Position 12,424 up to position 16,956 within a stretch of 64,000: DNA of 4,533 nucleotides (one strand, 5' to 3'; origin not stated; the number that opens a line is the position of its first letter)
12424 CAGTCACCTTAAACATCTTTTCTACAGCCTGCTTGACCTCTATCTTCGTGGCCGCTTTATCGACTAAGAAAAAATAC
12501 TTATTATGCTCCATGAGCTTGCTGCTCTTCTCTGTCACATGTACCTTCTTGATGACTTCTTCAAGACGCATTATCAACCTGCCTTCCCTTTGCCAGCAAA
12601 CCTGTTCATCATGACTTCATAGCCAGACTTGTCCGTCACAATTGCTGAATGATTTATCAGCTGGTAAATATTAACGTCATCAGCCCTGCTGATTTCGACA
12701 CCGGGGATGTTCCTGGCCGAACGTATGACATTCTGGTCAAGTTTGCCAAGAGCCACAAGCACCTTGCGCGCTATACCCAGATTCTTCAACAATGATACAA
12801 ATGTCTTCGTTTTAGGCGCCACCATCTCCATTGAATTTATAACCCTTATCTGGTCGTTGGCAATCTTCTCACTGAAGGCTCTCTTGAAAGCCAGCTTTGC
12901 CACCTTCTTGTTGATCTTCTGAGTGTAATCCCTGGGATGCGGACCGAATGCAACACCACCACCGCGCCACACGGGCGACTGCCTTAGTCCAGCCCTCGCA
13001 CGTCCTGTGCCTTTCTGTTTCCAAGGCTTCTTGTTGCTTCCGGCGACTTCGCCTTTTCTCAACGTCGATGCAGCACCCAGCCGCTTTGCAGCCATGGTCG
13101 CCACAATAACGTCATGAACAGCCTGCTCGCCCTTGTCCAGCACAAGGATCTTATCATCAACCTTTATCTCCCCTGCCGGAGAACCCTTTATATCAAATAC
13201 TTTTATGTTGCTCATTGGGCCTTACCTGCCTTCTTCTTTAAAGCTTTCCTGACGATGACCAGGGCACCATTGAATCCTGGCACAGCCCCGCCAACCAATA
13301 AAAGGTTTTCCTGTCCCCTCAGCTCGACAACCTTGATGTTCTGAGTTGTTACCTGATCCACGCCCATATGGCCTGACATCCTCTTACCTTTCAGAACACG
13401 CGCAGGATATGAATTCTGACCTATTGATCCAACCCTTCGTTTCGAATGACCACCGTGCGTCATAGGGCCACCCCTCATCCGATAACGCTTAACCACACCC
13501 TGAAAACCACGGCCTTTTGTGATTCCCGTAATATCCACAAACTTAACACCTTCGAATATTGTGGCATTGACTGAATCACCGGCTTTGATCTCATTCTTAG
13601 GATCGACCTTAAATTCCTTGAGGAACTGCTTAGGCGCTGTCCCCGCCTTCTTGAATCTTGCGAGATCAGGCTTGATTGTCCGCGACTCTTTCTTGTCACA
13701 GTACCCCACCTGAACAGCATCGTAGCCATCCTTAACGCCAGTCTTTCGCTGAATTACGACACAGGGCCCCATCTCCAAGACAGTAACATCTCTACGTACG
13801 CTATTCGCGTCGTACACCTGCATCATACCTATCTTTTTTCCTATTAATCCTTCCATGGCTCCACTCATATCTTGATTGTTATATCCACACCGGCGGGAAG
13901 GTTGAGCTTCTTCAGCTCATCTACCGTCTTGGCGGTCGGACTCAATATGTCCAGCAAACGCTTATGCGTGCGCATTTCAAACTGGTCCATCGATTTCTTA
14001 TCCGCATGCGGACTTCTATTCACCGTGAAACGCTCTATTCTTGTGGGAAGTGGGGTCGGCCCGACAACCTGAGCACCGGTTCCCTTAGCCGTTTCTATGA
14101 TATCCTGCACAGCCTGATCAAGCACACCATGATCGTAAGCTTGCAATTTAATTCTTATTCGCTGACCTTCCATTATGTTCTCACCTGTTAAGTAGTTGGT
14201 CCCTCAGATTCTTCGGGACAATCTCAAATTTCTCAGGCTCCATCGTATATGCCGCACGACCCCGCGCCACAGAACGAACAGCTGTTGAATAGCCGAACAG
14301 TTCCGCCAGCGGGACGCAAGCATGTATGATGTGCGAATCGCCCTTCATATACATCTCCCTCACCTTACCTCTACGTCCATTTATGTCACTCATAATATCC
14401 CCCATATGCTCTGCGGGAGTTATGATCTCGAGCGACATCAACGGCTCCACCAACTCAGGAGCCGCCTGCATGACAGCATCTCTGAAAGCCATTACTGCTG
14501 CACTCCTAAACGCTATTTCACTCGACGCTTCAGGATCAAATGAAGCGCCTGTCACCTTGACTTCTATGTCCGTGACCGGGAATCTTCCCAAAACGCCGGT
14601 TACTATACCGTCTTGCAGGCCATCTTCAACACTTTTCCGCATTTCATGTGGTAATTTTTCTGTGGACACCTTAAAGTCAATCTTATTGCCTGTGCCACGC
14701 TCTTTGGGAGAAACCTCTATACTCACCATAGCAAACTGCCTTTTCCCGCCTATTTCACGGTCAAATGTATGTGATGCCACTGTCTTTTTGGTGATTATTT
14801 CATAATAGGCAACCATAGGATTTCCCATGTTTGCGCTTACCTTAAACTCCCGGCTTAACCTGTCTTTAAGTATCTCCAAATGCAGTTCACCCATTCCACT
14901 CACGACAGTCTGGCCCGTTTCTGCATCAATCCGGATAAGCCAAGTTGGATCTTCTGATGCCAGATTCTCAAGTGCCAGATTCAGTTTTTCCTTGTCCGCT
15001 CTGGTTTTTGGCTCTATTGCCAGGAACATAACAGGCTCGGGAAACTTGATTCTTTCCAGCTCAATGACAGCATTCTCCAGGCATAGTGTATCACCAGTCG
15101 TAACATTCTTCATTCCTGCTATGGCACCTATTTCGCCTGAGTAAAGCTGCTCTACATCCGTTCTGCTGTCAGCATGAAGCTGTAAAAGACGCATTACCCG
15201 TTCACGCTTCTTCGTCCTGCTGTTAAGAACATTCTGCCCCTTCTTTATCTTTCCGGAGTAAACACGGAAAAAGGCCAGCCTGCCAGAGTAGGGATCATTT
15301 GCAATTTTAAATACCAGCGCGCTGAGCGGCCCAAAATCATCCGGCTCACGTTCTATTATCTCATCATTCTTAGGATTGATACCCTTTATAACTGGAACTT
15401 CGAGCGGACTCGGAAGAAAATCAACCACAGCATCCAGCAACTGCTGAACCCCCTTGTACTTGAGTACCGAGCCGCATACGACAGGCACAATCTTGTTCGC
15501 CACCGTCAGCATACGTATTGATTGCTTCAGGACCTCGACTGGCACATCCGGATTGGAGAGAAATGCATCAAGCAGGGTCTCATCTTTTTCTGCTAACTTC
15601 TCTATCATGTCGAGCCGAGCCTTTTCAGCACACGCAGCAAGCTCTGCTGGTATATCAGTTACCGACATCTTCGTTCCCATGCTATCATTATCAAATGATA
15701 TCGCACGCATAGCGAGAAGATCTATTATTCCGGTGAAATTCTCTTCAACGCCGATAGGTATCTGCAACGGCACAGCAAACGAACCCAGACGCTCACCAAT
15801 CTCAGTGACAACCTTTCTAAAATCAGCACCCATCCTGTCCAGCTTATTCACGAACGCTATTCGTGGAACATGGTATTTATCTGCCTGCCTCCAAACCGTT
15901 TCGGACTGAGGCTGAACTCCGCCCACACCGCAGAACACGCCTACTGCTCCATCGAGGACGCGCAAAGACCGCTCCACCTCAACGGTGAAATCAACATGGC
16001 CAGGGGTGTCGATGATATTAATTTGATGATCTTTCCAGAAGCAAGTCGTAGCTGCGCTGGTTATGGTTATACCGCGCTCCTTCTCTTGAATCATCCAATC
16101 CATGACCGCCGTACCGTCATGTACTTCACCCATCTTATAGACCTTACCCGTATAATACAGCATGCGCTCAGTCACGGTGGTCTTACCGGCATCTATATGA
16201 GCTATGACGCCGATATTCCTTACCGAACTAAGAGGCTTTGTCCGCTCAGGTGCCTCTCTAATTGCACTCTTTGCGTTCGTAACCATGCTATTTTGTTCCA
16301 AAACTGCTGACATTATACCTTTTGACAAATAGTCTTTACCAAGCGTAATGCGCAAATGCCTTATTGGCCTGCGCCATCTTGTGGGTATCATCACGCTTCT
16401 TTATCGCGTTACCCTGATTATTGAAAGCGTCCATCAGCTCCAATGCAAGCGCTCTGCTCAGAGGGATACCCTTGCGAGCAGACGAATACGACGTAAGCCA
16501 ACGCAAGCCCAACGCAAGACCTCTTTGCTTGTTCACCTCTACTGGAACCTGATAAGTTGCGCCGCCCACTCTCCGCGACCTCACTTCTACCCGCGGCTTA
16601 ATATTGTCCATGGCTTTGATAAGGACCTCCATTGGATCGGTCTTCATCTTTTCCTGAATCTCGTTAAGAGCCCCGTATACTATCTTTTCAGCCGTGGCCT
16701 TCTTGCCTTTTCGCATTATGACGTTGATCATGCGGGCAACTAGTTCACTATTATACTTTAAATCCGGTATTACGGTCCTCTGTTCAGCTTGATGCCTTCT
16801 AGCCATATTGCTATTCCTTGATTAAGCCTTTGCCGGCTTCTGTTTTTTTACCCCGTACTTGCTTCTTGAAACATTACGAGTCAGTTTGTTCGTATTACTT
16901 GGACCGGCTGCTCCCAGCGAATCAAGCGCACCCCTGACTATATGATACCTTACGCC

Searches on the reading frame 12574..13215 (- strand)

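Call 39: search_protein_families(library=pfam, proteins=[window:12574-13215:-], max_evalue=0.00001)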
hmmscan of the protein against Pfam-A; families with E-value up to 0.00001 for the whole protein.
window:12574-13215:- (213 aa): 1 family
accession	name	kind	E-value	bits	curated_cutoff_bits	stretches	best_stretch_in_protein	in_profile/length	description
PF00573.27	Ribosomal_L4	-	1.1e-60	205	25.8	1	17-201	1-186/190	Ribosomal protein L4/L1 family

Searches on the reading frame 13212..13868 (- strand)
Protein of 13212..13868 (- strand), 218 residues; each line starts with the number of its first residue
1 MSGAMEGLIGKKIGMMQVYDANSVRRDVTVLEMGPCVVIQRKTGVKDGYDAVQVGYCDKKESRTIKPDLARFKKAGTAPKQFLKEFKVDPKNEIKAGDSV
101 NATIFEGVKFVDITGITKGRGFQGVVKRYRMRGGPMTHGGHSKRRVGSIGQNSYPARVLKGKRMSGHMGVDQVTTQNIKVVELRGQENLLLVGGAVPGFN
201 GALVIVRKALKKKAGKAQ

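Call 39: search_protein_families(library=pfam, proteins=[window:13212-13868:-], max_evalue=0.00001)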
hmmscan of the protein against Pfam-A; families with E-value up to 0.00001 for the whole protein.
window:13212-13868:- (218 aa): 1 family
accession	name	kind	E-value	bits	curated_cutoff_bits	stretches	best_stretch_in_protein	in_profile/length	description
PF00297.29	Ribosomal_L3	-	2.2e-15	57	22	1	101-184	208-289/369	Ribosomal protein L3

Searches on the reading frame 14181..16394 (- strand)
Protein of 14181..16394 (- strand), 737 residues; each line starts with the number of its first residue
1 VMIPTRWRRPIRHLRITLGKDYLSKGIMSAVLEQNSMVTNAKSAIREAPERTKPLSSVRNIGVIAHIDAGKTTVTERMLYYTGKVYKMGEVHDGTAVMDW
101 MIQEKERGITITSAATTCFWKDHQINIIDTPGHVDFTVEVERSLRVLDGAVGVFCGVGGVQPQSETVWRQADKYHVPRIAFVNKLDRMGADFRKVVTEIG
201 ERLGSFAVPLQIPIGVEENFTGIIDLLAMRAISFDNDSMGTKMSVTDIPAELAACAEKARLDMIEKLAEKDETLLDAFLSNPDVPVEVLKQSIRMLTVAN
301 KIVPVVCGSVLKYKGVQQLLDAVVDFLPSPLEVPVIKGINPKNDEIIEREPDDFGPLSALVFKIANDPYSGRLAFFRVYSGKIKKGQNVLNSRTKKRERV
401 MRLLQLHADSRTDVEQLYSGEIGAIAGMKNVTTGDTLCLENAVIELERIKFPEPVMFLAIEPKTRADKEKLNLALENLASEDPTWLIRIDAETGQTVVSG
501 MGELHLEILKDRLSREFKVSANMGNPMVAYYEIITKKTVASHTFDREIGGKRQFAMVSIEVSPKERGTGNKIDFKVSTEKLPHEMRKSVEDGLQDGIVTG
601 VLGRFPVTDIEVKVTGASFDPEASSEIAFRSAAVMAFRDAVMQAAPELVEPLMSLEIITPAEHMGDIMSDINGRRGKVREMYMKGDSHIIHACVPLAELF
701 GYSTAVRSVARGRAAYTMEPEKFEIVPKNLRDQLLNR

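Call 39: search_protein_families(library=pfam, proteins=[window:14181-16394:-], max_evalue=0.00001)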
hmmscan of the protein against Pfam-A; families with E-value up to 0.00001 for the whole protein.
window:14181-16394:- (737 aa): 7 families
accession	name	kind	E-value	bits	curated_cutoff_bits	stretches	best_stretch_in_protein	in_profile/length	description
PF00009.33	GTP_EFTU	-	1.5e-64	217.5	26.5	1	57-329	2-188/188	Elongation factor Tu GTP binding domain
PF14492.12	EFG_III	-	2.6e-29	101.5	27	1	451-524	1-74/75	Elongation Factor G, domain III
PF03764.24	EFG_IV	-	3.4e-25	88.6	24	1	526-644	1-120/121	Elongation factor G, domain IV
PF00679.30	EFG_C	-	3.7e-24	85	27.9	1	647-733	1-88/89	Elongation factor G C-terminus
PF22042.2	EF-G_D2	-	4.5e-19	68.8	27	1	356-438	1-82/84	Elongation factor G domain 2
PF03144.31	GTP_EFTU_D2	-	3.2e-16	60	30.3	1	371-438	1-73/73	Elongation factor Tu domain 2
PF16658.11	RF3_C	-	4.7e-08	33.3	40.1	1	454-540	9-95/132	Class II release factor RF3, C-terminal domain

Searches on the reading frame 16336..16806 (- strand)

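Call 39: search_protein_families(library=pfam, proteins=[window:16336-16806:-], max_evalue=0.00001)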
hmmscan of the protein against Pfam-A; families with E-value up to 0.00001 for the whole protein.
window:16336-16806:- (156 aa): 1 family
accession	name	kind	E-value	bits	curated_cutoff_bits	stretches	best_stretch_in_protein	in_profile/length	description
PF00177.27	Ribosomal_S7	-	6.3e-61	204.8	24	1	3-149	2-148/148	Ribosomal protein S7p/S5e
